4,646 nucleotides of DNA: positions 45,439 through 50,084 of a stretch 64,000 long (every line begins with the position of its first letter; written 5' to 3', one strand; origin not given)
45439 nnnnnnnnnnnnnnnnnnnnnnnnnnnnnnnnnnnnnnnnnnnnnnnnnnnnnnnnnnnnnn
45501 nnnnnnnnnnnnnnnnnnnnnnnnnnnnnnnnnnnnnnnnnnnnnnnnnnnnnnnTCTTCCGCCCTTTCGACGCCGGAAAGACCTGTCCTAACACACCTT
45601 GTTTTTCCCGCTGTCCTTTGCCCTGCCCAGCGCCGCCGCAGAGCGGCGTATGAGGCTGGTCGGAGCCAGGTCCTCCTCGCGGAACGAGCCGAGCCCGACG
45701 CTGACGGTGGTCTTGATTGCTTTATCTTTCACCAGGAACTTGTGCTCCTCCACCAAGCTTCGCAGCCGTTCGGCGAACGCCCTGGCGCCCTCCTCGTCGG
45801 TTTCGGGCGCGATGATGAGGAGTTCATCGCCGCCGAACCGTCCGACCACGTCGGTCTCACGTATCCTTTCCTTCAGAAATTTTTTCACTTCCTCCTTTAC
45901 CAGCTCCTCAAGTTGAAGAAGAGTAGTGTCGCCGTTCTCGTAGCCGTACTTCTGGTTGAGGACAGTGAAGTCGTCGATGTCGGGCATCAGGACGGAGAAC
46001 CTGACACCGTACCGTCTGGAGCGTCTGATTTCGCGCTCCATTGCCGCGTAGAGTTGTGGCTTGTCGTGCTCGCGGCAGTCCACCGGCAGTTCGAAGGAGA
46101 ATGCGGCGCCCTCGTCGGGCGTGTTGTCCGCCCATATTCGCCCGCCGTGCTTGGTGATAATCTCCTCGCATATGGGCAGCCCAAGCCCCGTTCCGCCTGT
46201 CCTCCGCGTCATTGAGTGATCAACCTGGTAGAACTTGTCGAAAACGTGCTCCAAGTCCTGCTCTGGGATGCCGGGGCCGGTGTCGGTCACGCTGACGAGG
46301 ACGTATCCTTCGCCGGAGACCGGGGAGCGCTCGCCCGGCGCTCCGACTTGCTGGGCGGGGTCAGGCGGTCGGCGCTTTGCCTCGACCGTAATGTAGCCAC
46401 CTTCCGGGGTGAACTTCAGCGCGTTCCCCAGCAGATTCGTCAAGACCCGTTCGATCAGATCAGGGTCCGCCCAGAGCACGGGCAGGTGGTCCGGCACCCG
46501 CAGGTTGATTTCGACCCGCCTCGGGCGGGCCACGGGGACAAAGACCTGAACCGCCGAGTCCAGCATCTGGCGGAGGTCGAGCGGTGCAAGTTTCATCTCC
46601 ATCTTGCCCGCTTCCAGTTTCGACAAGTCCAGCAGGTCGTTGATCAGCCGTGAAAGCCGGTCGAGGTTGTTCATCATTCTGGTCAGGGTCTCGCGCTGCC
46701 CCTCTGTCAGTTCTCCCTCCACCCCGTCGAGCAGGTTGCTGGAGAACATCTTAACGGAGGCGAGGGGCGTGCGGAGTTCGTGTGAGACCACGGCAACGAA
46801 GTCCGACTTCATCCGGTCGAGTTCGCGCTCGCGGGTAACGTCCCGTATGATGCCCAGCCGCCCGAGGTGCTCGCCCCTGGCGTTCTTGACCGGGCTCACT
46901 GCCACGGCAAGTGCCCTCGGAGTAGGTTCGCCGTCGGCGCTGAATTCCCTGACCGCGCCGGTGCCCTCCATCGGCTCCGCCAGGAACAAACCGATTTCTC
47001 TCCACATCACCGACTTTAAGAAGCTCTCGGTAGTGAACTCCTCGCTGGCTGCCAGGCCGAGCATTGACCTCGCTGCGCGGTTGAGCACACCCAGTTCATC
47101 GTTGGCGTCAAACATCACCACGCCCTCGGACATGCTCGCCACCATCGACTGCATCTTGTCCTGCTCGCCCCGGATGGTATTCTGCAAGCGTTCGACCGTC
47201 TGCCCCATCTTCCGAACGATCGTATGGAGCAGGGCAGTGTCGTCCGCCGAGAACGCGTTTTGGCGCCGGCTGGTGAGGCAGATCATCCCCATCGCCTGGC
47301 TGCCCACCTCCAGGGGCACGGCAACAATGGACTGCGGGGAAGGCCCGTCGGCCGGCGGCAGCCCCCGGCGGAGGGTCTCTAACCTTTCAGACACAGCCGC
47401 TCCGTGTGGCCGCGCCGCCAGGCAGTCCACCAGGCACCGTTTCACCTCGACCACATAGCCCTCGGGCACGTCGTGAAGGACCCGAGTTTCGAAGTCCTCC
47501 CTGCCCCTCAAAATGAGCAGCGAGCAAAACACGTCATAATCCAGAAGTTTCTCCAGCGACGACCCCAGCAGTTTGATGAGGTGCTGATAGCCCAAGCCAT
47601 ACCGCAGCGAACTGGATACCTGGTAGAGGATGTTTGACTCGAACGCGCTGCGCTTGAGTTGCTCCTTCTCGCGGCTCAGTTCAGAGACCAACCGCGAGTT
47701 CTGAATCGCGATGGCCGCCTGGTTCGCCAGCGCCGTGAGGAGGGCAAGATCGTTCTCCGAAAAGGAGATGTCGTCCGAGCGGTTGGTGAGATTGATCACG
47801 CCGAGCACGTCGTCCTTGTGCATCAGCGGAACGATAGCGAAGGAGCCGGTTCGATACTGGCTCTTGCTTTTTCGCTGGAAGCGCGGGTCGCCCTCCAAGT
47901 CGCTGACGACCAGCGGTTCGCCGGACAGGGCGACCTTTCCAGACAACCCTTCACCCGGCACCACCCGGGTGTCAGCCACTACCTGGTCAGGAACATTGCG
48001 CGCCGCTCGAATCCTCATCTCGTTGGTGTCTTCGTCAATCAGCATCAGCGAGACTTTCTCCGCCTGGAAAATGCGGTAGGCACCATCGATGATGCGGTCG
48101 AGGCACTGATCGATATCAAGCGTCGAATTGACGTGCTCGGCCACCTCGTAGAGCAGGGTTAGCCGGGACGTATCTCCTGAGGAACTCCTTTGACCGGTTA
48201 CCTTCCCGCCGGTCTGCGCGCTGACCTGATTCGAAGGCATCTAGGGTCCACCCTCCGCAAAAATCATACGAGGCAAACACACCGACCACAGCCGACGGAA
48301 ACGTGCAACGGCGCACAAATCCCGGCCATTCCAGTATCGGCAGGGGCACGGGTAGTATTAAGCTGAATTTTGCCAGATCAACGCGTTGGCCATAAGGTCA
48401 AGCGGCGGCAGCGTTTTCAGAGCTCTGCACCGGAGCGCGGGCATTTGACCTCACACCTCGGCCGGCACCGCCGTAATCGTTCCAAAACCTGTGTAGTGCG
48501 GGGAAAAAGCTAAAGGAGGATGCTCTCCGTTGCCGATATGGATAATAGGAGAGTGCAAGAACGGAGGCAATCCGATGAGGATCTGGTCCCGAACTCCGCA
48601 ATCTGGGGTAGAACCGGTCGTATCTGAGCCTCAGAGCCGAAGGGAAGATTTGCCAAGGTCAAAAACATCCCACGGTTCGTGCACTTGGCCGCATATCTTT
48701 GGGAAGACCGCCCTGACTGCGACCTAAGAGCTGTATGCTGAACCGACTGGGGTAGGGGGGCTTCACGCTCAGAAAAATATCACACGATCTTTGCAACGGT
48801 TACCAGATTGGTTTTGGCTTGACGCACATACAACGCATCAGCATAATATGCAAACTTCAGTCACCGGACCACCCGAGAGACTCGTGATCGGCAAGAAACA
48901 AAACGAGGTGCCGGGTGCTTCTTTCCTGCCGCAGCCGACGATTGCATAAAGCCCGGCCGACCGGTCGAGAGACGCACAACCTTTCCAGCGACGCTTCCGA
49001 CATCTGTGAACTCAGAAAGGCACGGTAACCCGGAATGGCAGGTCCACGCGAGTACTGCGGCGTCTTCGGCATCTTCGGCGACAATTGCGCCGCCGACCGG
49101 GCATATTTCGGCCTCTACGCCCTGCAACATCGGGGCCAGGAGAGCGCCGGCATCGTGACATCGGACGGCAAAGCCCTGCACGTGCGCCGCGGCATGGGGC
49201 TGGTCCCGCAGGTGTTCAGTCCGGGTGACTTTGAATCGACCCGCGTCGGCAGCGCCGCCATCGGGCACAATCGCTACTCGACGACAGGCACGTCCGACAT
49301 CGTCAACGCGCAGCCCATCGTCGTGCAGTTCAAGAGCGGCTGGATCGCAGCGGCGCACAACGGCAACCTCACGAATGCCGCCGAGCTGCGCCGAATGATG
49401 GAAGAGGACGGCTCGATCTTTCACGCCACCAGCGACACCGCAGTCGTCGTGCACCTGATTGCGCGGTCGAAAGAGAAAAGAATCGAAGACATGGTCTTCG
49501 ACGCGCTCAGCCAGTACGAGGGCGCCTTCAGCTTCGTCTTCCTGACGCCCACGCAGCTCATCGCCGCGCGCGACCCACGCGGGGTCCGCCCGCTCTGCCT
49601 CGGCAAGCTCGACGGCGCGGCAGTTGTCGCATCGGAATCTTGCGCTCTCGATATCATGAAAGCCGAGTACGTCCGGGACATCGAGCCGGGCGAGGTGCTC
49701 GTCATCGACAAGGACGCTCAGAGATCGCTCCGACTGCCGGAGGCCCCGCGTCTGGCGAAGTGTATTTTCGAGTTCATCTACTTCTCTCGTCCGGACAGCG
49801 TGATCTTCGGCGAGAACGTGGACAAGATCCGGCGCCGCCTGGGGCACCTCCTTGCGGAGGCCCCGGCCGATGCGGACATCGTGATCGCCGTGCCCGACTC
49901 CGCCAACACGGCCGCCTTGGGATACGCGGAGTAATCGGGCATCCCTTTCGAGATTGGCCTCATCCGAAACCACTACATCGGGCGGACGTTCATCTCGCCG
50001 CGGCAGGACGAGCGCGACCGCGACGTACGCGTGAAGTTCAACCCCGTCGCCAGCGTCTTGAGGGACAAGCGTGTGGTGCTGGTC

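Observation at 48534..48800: Two copies of a ~250 nt non-coding element, each sitting directly upstream of a consensus sigma70 promoter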

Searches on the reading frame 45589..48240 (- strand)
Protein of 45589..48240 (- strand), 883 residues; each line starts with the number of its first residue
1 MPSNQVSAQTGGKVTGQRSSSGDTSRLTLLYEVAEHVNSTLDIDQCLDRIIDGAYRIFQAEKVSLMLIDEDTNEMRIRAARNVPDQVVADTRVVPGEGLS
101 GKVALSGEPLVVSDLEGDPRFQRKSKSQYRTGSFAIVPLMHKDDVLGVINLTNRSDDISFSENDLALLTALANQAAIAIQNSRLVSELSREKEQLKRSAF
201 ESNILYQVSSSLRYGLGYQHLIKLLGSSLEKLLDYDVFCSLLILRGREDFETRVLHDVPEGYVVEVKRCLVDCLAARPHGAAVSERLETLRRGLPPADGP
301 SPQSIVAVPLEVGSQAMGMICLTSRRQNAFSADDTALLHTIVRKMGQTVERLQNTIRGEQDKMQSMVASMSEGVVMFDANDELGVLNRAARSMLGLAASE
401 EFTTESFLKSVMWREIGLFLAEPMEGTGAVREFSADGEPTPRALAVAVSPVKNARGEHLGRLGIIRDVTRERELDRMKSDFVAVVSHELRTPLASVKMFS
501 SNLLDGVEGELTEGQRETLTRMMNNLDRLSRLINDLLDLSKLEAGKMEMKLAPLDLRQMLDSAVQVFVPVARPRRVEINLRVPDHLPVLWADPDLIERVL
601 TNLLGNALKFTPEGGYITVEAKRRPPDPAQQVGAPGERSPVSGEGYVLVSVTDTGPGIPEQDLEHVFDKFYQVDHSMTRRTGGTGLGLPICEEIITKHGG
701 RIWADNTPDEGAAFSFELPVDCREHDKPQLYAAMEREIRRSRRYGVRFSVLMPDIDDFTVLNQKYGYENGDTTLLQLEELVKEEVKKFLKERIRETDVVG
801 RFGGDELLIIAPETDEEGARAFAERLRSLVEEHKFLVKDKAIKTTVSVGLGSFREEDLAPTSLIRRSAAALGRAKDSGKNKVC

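Call 10: search_protein_families(library=pfam, proteins=[window:45589-48240:-])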
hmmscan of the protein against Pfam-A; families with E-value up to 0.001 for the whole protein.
window:45589-48240:- (883 aa): 9 families
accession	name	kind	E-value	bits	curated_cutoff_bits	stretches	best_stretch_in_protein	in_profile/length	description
PF13185.12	GAF_2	-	1.4e-33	116.4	28.6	2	41-180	2-136/136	GAF domain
PF01590.32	GAF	-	7.6e-31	107.8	22.4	2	42-179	1-133/133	GAF domain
PF02518.31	HATPase_c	-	1.6e-29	103.1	26.4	1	592-720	2-109/111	Histidine kinase-, DNA gyrase B-, and HSP90-like ATPase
PF13492.12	GAF_3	-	3.4e-25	89.4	27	2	42-181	1-129/129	GAF domain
PF00990.26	GGDEF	-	8e-25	87.9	23.8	1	730-881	15-161/161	Diguanylate cyclase, GGDEF domain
PF00512.31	HisKA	-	2e-21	76.2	26.9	1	477-545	1-66/66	His Kinase A (phospho-acceptor) domain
PF22335.1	Cas10-Cmr2_palm2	-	7.6e-06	26.5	27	0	748-883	2-133/133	Cas10/Cmr2, second palm domain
PF12860.13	PAS_7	-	0.00039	21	27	0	368-398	2-32/115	PAS fold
PF00989.32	PAS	-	0.00053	20.4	22.6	0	362-468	2-113/113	PAS fold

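Call 34: find_homologous_proteins(query=window:45589-48240:-, max_evalue=1e-60)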
Query window:45589-48240:- (883 aa): 217 proteins with E <= 1e-60 among 8000 candidates; the best 120 are listed.
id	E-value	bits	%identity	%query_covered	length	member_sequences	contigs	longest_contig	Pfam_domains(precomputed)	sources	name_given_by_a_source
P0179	0.0e+0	1952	100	100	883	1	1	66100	PF13185.13,PF01590.33,PF02518.32,PF13492.13,PF00512.32,PF00990.27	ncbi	-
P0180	0.0e+0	1355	70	99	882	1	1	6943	PF13185.13,PF01590.33,PF02518.32,PF13492.13,PF00512.32,PF00989.32,PF00990.27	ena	-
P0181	0.0e+0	1349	71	98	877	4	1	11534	PF13185.13,PF01590.33,PF02518.32,PF13492.13,PF00512.32,PF00989.32,PF00990.27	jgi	-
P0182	0.0e+0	1348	71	98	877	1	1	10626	PF13185.13,PF01590.33,PF02518.32,PF13492.13,PF00512.32,PF00989.32,PF00990.27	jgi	-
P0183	0.0e+0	1322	69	97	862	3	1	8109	PF13185.13,PF01590.33,PF02518.32,PF13492.13,PF00512.32,PF00989.32,PF00990.27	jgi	-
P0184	0.0e+0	1302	68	97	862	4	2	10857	PF13185.13,PF01590.33,PF02518.32,PF13492.13,PF00512.32,PF00990.27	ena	-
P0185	0.0e+0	1291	67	98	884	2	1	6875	PF13185.13,PF01590.33,PF02518.32,PF13492.13,PF00512.32,PF00989.32,PF00990.27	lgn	-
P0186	0.0e+0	1287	67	97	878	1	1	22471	PF13185.13,PF01590.33,PF08448.17,PF02518.32,PF13492.13,PF00512.32,PF00990.27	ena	-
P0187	0.0e+0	1283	66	99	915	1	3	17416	PF13185.13,PF01590.33,PF02518.32,PF13492.13,PF00512.32,PF00989.32,PF00990.27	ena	-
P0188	0.0e+0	1283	67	98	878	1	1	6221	PF13185.13,PF01590.33,PF02518.32,PF13492.13,PF00512.32,PF00990.27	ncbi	-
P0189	0.0e+0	1268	65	100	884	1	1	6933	PF13185.13,PF01590.33,PF02518.32,PF13492.13,PF00512.32,PF00989.32,PF00990.27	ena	-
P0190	0.0e+0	1266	67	97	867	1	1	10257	PF13185.13,PF01590.33,PF02518.32,PF13492.13,PF00512.32,PF00989.32,PF00990.27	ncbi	ncbi:MAG: GAF domain-containing protein [Planctomycetota bacterium]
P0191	0.0e+0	1265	65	99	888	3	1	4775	PF13185.13,PF01590.33,PF02518.32,PF13492.13,PF00512.32,PF00990.27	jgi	-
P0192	0.0e+0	1246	66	98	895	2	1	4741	PF13426.14,PF13185.13,PF01590.33,PF08448.17,PF02518.32,PF13492.13,PF00512.32,PF00989.32,PF00990.27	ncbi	ncbi:MAG: GAF domain-containing protein [Planctomycetota bacterium]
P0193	0.0e+0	1244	67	98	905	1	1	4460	PF13426.14,PF13185.13,PF12860.14,PF01590.33,PF08448.17,PF02518.32,PF13492.13,PF00512.32,PF00989.32,PF00990.27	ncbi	ncbi:MAG: GAF domain-containing protein [Planctomycetota bacterium]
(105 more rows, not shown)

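Call 35: find_encoding_contigs(protein=P0181, flank=8000, max_places=3)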
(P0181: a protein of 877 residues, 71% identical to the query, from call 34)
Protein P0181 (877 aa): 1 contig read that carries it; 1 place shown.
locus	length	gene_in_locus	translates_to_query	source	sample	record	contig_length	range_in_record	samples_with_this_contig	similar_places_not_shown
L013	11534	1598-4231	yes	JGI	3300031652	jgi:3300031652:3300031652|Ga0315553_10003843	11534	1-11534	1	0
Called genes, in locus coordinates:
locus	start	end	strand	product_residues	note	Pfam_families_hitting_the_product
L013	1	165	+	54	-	?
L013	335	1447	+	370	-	PF02481:DNA_processg_A, PF17782:WHD_DprA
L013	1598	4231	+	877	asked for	PF01590:GAF, PF13185:GAF_2, PF13492:GAF_3, PF00989:PAS (weak), PF00512:HisKA, PF02518:HATPase_c, PF00990:GGDEF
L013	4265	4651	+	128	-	PF00072:Response_reg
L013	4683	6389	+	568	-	PF05157:MshEN, PF00437:T2SSE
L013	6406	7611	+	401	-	PF28597:T2SSF_N, PF00482:T2SSF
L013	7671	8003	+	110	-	PF07963:N_methyl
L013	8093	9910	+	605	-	PF04932:Wzy_C, PF13414:TPR_11 (faint)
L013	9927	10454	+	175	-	PF12019:GspH (weak)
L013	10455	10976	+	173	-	-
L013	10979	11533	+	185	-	?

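Call 36: find_encoding_contigs(protein=P0186, flank=8000, max_places=2)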
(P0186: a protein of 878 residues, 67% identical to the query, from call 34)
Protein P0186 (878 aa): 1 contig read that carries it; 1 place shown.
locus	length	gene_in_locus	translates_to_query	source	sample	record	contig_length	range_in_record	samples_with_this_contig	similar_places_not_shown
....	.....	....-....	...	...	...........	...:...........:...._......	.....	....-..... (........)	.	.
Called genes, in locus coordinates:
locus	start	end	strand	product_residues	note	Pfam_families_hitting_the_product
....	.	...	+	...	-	?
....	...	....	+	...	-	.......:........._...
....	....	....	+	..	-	-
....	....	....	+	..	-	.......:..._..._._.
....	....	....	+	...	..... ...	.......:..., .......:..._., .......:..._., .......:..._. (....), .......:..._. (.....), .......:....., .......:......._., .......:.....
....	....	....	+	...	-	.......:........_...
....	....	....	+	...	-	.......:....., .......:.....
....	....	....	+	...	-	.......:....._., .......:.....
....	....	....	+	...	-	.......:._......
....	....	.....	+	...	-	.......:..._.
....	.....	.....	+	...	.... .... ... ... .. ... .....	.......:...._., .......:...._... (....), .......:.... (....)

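Call 37: list_cluster_members(proteins=[P0179, P0121])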
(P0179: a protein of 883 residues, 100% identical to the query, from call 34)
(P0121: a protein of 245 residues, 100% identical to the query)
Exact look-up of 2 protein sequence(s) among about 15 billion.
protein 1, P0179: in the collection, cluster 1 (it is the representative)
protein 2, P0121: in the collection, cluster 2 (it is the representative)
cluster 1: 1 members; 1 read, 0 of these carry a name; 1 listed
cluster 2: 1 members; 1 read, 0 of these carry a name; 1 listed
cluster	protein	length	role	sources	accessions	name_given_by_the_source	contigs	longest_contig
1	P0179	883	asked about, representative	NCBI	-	-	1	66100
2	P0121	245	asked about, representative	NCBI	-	-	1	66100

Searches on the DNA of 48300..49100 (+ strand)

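Call 8: search_rna_families(source=window, start=48300, end=49100, threshold=evalue, max_evalue=10, show_alignments=3)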
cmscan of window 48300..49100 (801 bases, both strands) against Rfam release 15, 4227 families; matches with E-value up to 10: 2.
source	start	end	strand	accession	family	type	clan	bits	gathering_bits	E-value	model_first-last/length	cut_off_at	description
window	48317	48337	+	RF02359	MS2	Cis-reg;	-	14.7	40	1.1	1-36/36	no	Bacteriophage MS2 operator hairpin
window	48422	48484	-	RF01119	sR32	Gene; snRNA; snoRNA; CD-box;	-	10.5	40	4.7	1-57/57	no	Small nucleolar RNA sR32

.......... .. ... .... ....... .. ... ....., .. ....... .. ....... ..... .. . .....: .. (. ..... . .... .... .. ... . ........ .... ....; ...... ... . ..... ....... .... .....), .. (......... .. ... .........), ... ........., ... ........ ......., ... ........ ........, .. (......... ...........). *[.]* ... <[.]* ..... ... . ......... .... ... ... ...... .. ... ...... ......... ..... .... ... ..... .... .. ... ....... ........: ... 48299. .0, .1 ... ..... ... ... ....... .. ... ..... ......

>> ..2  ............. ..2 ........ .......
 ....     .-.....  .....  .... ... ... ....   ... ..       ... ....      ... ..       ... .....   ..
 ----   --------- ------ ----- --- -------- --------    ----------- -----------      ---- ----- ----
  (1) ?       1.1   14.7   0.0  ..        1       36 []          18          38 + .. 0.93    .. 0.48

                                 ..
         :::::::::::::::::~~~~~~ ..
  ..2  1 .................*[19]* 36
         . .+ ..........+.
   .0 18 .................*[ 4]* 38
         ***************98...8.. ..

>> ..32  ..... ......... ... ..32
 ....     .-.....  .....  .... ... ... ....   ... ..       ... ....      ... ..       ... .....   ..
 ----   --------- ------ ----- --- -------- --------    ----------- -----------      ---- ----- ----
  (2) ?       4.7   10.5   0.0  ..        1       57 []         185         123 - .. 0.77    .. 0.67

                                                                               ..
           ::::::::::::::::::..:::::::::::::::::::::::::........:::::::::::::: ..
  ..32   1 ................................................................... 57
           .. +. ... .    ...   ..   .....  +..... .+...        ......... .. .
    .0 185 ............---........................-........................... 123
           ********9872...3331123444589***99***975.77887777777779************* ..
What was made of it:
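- On Small RNA gene / Rfam family: Nothing lies within copy A at E<=10 (call 8).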

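Call 48: search_dna_similar(query=window:48660-48810:+, collection=plasmids, mode=distant, max_evalue=0.01, max_rows=10)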
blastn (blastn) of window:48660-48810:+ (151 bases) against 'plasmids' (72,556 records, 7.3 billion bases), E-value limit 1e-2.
No match.

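Call 49: search_dna_similar(query=window:48660-48810:+, collection=phages, mode=distant, max_evalue=0.01, max_rows=10)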
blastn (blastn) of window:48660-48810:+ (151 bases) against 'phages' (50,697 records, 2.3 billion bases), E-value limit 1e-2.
No match.
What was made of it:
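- Plasmid and phage collections gave nothing (calls 48, 49).
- Tried and rejected: Plasmids and phages in distant mode gave nothing (calls 48, 49).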

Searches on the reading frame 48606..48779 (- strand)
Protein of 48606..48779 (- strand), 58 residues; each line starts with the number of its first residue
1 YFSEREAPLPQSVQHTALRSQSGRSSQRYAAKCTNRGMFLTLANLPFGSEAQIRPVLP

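Call 72: search_protein_families(library=pfam, proteins=[window:48606-48779:-], max_evalue=10)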
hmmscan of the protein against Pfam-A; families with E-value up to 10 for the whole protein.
seq(58 aa): 0 families

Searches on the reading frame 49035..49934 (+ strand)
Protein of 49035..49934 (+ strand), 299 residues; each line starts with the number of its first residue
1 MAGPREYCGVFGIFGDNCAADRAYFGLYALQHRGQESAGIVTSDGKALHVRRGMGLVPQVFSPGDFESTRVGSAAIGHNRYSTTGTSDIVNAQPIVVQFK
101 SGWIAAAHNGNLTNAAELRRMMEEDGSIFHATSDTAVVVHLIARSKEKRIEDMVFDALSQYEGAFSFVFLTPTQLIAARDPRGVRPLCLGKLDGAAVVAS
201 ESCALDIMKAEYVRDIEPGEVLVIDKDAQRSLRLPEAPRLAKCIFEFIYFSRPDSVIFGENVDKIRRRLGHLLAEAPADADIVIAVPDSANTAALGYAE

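Call 10: search_protein_families(library=pfam, proteins=[window:49035-49934:+])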
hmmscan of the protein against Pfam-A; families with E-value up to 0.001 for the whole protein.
window:49035-49934:+ (299 aa): 3 families
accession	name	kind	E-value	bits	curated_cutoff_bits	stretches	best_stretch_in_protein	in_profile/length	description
PF13522.11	GATase_6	-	5.9e-19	68.8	27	1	72-201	10-130/130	Glutamine amidotransferase domain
PF13537.11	GATase_7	-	1.4e-18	67.6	25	1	90-205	11-121/123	Glutamine amidotransferase domain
PF00310.26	GATase_2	-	0.00073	18.8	19.9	0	161-230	328-400/420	Glutamine amidotransferases class-II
